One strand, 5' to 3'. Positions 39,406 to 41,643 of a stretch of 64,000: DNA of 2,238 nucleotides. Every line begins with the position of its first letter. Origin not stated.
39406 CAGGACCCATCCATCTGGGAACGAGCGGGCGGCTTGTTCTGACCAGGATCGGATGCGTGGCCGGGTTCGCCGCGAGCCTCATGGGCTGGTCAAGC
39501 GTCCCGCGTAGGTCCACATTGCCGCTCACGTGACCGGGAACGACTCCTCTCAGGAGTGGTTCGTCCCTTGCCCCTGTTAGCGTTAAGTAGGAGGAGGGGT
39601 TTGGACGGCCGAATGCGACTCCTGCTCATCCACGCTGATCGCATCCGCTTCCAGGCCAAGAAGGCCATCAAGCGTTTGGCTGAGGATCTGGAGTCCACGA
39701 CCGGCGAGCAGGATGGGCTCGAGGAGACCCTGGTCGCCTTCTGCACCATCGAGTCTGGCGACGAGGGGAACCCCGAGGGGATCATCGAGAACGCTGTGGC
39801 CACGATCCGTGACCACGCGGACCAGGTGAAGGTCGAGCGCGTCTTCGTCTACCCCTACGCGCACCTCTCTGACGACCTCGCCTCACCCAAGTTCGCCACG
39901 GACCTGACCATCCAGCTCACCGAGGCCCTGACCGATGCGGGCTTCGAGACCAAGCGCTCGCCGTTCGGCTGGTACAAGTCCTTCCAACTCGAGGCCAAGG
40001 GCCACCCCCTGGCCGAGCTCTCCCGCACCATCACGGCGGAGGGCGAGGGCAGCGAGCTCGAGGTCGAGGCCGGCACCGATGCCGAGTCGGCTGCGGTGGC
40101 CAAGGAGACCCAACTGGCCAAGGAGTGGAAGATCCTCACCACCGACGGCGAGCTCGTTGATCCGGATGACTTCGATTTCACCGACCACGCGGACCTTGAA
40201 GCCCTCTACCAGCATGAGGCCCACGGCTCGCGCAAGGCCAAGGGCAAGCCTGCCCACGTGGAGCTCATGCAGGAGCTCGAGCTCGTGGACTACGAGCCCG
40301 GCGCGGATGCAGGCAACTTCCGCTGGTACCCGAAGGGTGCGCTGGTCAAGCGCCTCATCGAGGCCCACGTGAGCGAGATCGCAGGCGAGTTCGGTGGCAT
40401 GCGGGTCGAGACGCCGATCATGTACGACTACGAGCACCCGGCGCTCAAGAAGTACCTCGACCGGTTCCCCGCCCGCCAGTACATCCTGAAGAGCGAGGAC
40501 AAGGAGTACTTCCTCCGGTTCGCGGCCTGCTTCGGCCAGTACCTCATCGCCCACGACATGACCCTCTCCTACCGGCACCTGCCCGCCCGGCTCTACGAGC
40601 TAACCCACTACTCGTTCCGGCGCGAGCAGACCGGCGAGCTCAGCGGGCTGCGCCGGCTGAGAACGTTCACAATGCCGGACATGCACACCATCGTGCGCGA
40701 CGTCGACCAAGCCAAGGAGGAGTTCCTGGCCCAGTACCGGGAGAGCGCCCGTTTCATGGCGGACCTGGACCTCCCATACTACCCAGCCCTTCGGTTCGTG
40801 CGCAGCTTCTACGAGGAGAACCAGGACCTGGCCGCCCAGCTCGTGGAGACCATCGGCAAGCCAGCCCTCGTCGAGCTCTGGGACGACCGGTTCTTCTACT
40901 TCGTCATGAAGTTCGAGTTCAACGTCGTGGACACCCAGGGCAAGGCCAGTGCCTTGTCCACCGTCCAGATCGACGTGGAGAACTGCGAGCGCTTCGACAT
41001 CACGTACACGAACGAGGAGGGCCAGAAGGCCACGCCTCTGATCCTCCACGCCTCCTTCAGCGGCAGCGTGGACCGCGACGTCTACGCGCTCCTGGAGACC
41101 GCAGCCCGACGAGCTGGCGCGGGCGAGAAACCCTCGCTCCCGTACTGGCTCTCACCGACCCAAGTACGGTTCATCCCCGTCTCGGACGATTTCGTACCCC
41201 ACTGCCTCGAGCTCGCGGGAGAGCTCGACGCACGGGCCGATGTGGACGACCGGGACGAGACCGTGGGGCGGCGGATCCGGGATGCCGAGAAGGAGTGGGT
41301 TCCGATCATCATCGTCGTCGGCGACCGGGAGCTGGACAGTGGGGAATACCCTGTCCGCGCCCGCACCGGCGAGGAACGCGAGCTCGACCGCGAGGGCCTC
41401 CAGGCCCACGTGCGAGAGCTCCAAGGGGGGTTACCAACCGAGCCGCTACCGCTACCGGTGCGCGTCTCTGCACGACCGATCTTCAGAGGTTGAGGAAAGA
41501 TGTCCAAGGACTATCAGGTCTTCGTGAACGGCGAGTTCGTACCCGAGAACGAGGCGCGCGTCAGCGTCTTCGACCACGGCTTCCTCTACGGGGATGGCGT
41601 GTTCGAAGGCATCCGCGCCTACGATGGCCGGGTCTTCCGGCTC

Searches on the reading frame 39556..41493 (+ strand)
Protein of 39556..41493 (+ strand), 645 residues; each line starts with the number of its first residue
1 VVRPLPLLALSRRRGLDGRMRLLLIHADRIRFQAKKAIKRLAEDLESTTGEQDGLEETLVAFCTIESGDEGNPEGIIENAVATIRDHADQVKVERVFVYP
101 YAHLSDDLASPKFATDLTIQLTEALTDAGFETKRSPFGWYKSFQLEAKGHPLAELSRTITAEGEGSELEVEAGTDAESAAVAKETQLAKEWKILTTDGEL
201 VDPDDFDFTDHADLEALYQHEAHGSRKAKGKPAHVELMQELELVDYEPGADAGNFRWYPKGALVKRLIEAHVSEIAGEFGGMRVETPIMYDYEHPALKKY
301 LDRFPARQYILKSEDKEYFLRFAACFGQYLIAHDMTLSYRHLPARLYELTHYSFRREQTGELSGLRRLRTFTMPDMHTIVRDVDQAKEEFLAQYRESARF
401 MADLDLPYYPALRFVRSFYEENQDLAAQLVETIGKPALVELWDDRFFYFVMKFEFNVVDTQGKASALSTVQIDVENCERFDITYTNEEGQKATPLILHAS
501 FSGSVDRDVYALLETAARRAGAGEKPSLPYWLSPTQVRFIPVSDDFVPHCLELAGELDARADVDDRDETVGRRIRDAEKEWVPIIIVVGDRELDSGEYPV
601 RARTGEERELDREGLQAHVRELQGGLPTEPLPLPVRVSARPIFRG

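Call 20: search_protein_families(library=pfam, proteins=[window:39556-41493:+])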
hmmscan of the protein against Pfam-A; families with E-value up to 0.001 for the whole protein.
window:39556-41493:+ (645 aa): 3 families
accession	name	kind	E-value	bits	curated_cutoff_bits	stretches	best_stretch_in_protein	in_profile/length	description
PF08915.16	tRNA-Thr_ED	-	5.3e-45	153.3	30.2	1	20-159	1-137/137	Archaea-specific editing domain of threonyl-tRNA synthetase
PF00587.30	tRNA-synt_2b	-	7.9e-18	65.6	29.3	1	311-514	3-177/179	tRNA synthetase class II core domain (G, H, P, S and T)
PF03129.25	HGTP_anticodon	-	3.8e-16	59.5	21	1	536-620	1-92/94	Anticodon binding domain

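Call 29: find_homologous_proteins(query=window:39556-41493:+, max_evalue=1e-100)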
Query window:39556-41493:+ (645 aa): 7997 proteins with E <= 1e-100 among 8000 candidates; the best 120 are listed.
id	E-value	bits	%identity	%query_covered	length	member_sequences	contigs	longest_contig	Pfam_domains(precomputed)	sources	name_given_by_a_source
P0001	0.0e+0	1420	100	97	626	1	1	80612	PF03129.26,PF08915.17,PF00587.31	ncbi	-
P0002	0.0e+0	1056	73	97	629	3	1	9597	PF03129.26,PF08915.17,PF00587.31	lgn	-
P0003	1.1e-281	954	72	89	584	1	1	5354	PF03129.26,PF08915.17,PF00587.31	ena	-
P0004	9.6e-255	865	61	97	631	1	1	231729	PF03129.26,PF08915.17,PF00587.31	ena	-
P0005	3.9e-252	857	61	97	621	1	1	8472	PF03129.26,PF08915.17,PF00587.31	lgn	-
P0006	6.0e-252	856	62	97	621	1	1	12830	PF03129.26,PF08915.17,PF00587.31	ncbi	-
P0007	5.6e-251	853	61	97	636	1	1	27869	PF03129.26,PF08915.17,PF00587.31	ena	-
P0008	3.7e-250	850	60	97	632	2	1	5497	PF03129.26,PF08915.17,PF00587.31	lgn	-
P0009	6.3e-250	849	59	97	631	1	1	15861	PF03129.26,PF08915.17,PF00587.31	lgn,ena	-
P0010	6.9e-250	849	60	97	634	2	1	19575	PF03129.26,PF08915.17,PF00587.31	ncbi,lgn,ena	ncbi:MAG: threonine--tRNA ligase [Candidatus Thermoplasmatota archaeon]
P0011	1.2e-249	848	60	97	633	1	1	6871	PF03129.26,PF08915.17,PF00587.31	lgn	-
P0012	1.4e-249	848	59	97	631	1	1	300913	PF03129.26,PF08915.17,PF00587.31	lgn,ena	-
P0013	3.3e-249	847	59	97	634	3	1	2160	PF03129.26,PF08915.17,PF00587.31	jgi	jgi:threonyl-tRNA synthetase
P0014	3.6e-249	847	59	97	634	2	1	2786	PF03129.26,PF08915.17,PF00587.31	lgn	-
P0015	9.0e-249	846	59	97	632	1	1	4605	PF03129.26,PF08915.17,PF00587.31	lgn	-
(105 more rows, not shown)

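Call 30: find_encoding_contigs(protein=P0001, flank=10000, max_places=3)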
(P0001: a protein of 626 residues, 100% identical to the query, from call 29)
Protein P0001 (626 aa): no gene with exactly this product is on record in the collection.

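Call 31: find_encoding_contigs(protein=P0002, flank=10000, max_places=3)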
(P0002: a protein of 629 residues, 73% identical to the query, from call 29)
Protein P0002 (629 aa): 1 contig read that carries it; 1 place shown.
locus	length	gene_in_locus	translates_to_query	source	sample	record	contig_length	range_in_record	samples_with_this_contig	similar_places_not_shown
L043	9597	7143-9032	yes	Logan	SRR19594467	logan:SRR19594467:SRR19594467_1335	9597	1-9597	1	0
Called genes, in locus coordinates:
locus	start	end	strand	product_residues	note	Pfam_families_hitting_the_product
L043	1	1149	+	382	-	?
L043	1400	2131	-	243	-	PF13545:HTH_Crp_2 (weak), PF25213:HVO_A0261_N (weak), PF12840:HTH_20, PF12802:MarR_2 (weak), PF13412:HTH_24 (weak), PF16697:Yop-YscD_cpl, PF00498:FHA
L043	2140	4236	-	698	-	PF00069:Pkinase, PF07714:PK_Tyr_Ser-Thr, PF03109:ABC1 (weak), PF17667:Pkinase_fungal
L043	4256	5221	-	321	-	PF04151:PPC (weak)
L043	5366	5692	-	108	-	-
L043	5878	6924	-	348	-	PF00579:tRNA-synt_1b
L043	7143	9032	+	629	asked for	PF08915:tRNA-Thr_ED, PF00587:tRNA-synt_2b, PF03129:HGTP_anticodon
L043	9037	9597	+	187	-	?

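Call 32: find_encoding_contigs(protein=P0003, flank=10000, max_places=3)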
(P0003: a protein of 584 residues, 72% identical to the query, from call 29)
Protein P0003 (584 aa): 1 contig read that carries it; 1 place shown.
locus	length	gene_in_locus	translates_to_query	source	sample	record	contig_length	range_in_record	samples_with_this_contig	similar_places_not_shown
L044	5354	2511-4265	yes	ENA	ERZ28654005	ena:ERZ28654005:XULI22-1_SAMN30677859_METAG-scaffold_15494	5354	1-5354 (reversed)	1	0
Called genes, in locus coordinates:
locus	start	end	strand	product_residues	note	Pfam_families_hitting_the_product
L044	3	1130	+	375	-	?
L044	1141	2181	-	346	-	PF00579:tRNA-synt_1b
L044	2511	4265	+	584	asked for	PF08915:tRNA-Thr_ED, PF00587:tRNA-synt_2b, PF03129:HGTP_anticodon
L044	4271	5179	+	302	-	PF01063:Aminotran_4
